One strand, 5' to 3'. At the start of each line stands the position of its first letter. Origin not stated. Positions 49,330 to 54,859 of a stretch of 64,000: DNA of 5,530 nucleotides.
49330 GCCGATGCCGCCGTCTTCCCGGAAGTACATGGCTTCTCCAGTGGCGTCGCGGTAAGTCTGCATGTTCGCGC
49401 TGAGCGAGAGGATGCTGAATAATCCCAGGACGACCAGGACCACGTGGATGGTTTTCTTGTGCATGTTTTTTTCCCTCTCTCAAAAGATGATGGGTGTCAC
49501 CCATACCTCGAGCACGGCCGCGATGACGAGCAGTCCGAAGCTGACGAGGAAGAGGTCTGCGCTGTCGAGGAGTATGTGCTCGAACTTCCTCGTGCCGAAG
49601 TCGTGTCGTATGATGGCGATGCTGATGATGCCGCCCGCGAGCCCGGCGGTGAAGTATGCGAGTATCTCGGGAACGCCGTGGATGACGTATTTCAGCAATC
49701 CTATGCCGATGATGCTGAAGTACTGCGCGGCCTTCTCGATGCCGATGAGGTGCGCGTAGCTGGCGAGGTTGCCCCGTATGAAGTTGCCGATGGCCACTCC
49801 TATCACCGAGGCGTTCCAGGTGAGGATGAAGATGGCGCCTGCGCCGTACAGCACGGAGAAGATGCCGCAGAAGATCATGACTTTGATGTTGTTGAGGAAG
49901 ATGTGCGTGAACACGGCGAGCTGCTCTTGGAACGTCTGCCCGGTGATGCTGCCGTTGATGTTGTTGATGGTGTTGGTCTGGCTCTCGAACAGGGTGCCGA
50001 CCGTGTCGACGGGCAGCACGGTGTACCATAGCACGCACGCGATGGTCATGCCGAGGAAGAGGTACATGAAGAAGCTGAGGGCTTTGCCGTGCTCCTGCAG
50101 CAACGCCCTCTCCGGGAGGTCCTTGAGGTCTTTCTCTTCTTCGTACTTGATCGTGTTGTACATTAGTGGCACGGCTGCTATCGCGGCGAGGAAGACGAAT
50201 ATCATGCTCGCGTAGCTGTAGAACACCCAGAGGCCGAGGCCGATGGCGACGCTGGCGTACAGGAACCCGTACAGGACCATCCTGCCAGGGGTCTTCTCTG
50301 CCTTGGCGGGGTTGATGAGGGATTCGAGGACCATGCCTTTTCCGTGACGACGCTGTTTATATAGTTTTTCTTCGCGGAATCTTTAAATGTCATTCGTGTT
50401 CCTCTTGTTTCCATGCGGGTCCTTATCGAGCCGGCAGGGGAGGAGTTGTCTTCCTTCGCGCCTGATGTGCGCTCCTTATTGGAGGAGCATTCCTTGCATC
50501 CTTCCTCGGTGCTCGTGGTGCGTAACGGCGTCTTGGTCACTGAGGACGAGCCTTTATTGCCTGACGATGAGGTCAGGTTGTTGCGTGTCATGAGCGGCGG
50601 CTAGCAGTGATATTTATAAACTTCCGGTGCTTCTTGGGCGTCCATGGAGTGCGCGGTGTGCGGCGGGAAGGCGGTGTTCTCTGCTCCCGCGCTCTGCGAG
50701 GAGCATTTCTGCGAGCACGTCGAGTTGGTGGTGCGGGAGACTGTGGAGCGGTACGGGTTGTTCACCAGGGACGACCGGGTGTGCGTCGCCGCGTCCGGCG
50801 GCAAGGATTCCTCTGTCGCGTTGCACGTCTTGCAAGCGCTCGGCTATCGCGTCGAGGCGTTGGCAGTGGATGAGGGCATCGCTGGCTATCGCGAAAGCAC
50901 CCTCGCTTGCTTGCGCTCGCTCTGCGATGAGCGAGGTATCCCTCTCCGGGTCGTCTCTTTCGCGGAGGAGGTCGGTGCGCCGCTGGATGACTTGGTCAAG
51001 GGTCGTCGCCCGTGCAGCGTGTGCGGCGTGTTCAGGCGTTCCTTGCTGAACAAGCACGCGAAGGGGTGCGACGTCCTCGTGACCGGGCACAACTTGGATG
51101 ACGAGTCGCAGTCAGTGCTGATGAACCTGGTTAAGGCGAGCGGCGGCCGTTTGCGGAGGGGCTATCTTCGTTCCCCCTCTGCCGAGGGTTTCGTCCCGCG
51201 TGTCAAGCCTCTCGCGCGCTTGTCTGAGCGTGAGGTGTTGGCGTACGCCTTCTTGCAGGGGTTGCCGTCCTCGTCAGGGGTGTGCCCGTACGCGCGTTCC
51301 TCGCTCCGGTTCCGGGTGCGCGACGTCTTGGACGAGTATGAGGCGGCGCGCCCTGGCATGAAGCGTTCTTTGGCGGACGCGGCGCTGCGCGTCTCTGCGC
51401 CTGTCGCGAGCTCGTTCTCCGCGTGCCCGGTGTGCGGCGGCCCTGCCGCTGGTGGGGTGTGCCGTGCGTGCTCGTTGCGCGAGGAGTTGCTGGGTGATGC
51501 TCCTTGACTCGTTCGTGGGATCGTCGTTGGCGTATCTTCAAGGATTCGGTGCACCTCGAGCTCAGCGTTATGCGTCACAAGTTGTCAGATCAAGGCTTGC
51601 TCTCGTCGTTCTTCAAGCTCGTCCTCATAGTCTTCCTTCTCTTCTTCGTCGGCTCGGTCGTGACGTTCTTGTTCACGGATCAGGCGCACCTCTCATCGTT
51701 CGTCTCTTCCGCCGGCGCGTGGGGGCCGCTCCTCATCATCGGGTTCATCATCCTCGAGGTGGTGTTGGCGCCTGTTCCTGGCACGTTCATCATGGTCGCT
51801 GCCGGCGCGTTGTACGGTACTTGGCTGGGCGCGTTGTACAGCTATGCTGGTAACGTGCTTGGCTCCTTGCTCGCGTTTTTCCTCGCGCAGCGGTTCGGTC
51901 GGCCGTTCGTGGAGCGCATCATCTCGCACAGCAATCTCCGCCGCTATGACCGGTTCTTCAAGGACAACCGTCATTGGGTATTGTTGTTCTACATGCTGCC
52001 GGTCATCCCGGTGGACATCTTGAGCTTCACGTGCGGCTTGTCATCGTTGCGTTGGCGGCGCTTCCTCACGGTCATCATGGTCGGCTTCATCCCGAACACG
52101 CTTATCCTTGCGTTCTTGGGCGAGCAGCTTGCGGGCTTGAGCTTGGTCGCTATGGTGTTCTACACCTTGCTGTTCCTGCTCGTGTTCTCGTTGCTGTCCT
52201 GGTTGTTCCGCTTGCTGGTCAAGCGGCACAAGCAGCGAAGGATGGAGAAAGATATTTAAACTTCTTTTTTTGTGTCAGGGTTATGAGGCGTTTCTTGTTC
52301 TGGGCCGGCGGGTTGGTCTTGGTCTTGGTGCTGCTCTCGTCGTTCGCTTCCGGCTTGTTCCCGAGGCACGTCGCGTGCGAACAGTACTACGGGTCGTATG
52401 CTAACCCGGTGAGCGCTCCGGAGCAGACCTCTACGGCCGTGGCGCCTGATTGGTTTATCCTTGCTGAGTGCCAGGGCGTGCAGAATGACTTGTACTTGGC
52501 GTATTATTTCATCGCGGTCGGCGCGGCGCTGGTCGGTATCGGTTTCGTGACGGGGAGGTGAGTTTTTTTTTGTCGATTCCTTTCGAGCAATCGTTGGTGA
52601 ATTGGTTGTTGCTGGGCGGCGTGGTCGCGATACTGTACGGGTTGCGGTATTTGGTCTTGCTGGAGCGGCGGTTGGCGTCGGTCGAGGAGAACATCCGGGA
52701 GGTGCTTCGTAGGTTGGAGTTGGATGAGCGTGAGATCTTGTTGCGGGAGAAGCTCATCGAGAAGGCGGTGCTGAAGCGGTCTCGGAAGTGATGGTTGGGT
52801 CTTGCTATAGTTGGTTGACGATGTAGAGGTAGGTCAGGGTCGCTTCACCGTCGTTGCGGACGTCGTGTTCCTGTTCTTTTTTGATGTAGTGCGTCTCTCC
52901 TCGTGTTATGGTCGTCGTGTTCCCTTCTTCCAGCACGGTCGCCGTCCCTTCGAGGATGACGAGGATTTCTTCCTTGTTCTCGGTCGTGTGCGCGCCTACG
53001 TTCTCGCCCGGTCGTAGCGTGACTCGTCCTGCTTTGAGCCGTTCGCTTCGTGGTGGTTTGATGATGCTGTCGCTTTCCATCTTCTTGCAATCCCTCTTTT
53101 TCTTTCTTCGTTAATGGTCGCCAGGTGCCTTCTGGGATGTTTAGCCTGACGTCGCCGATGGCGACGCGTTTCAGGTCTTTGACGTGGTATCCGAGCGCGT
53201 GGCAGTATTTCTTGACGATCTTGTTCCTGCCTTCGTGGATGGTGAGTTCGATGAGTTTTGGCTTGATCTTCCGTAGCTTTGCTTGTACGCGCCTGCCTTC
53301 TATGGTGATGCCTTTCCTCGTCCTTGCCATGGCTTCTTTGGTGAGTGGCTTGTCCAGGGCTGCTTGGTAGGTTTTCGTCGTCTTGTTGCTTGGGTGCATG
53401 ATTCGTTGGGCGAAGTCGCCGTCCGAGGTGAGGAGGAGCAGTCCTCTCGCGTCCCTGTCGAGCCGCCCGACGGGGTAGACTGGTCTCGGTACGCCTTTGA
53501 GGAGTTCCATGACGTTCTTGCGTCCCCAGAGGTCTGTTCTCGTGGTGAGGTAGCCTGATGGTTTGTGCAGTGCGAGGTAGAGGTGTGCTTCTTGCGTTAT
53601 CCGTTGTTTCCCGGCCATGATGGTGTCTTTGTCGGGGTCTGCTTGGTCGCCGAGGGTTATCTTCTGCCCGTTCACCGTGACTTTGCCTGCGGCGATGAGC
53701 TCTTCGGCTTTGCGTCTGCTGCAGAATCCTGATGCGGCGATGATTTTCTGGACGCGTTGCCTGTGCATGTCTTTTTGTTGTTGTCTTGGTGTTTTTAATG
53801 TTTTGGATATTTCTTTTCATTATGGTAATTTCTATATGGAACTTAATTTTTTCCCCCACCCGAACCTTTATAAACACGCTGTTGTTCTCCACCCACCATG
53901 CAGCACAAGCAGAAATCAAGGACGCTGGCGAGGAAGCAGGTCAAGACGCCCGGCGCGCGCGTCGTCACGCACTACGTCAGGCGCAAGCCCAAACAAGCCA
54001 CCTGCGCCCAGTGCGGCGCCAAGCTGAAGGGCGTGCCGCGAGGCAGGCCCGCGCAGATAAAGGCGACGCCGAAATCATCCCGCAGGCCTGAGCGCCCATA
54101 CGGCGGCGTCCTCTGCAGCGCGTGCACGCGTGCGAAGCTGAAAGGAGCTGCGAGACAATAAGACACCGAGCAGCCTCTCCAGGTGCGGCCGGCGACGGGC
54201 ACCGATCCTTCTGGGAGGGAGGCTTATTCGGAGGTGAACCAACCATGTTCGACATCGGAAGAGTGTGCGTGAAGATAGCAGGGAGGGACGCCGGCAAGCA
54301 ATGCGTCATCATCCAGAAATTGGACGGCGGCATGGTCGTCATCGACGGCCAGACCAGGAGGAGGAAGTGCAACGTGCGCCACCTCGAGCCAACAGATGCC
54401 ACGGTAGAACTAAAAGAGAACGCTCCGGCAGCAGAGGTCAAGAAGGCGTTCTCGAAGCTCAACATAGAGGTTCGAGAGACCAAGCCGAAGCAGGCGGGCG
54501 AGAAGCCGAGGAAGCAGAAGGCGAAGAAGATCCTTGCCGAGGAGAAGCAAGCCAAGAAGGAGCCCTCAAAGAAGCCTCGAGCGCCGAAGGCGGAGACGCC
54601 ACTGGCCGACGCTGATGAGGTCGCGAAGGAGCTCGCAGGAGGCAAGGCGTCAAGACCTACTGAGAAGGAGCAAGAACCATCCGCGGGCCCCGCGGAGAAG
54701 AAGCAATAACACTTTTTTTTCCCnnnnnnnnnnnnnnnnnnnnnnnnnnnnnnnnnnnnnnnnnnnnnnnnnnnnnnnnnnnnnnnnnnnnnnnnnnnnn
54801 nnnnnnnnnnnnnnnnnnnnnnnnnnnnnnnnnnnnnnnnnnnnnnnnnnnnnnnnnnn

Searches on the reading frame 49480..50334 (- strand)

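Call 29: search_protein_families(library=pfam, proteins=[window:49480-50334:-], max_evalue=0.001)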
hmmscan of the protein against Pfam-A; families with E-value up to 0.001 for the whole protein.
window:49480-50334:- (284 aa): 1 family
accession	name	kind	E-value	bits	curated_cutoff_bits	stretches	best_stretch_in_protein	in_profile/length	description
PF01944.22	SpoIIM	-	1.6e-10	41.6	26.9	1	92-281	9-163/163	Stage II sporulation protein M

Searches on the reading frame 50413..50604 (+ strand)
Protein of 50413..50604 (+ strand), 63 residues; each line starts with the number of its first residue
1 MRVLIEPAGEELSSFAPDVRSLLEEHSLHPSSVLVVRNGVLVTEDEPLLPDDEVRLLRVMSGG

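Call 29: search_protein_families(library=pfam, proteins=[window:50413-50604:+], max_evalue=0.001)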
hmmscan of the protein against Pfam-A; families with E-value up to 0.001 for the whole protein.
window:50413-50604:+ (63 aa): 2 families
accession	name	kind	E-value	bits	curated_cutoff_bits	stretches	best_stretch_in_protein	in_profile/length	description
PF02597.26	ThiS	-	3.9e-06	27.8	22.5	1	16-63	21-76/76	ThiS family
PF21965.2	SAMP2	-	3.5e-05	24.5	27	1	18-59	22-62/63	Small archaeal modifier protein 2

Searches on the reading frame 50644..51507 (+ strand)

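Call 29: search_protein_families(library=pfam, proteins=[window:50644-51507:+], max_evalue=0.001)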
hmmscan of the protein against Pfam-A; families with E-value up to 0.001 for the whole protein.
window:50644-51507:+ (287 aa): 3 families
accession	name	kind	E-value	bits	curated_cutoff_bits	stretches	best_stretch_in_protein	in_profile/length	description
PF01171.26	ATP_bind_3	-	1.4e-10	41.7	27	1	46-203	2-157/182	PP-loop family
PF03054.22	tRNA_Me_trans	-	5.2e-06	26.7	20.6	1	45-154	2-131/202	tRNA methyl transferase HUP domain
PF06508.19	QueC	-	5.9e-05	23.1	22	0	47-105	3-59/210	Queuosine biosynthesis protein QueC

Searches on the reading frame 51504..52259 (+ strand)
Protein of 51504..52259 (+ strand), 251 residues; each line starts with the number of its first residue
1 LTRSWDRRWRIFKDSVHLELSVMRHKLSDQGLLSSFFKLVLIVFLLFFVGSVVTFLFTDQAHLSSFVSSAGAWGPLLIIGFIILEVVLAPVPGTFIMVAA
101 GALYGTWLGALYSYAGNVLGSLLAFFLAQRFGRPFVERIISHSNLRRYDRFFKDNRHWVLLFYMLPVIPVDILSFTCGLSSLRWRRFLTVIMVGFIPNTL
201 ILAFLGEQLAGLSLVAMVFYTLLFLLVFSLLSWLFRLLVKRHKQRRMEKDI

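Call 29: search_protein_families(library=pfam, proteins=[window:51504-52259:+], max_evalue=0.001)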
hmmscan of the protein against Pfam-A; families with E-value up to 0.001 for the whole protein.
window:51504-52259:+ (251 aa): 1 family
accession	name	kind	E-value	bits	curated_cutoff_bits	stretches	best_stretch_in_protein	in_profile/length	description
PF09335.16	VTT_dom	-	2.5e-28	99.4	33.9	1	91-207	1-122/123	VTT domain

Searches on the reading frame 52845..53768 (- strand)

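Call 26: search_protein_families(library=pfam, proteins=[window:52845-53768:-], max_evalue=0.001)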
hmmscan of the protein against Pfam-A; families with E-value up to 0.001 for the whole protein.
window:52845-53768:- (307 aa): 2 families
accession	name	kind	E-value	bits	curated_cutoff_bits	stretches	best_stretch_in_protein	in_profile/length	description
PF00849.27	PseudoU_synth_2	-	3.3e-20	73.3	26.8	1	64-191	2-152/152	RNA pseudouridylate synthase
PF01479.30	S4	-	4.1e-12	46.1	22.8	1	4-45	1-44/48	S4 domain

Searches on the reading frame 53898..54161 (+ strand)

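Call 26: search_protein_families(library=pfam, proteins=[window:53898-54161:+], max_evalue=0.001)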
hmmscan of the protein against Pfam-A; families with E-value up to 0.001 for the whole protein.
window:53898-54161:+ (87 aa): 1 family
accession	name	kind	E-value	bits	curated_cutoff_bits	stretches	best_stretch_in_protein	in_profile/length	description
PF01199.23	Ribosomal_L34e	-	7.2e-24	84.3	27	1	3-84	11-92/94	Ribosomal protein L34e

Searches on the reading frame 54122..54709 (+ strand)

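Call 26: search_protein_families(library=pfam, proteins=[window:54122-54709:+], max_evalue=0.001)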
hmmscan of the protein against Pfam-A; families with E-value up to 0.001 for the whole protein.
window:54122-54709:+ (195 aa): 0 families

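Call 68: search_protein_families(library=ncbifam, proteins=[window:54122-54709:+], max_evalue=0.01)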
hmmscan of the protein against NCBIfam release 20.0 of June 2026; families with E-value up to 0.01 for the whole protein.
window:54122-54709:+ (195 aa): 1 family
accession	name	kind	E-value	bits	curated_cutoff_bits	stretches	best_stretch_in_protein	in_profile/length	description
NF003320.0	PRK04333.1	equivalog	6.2e-26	90.4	87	1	43-118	4-80/88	50S ribosomal protein L14e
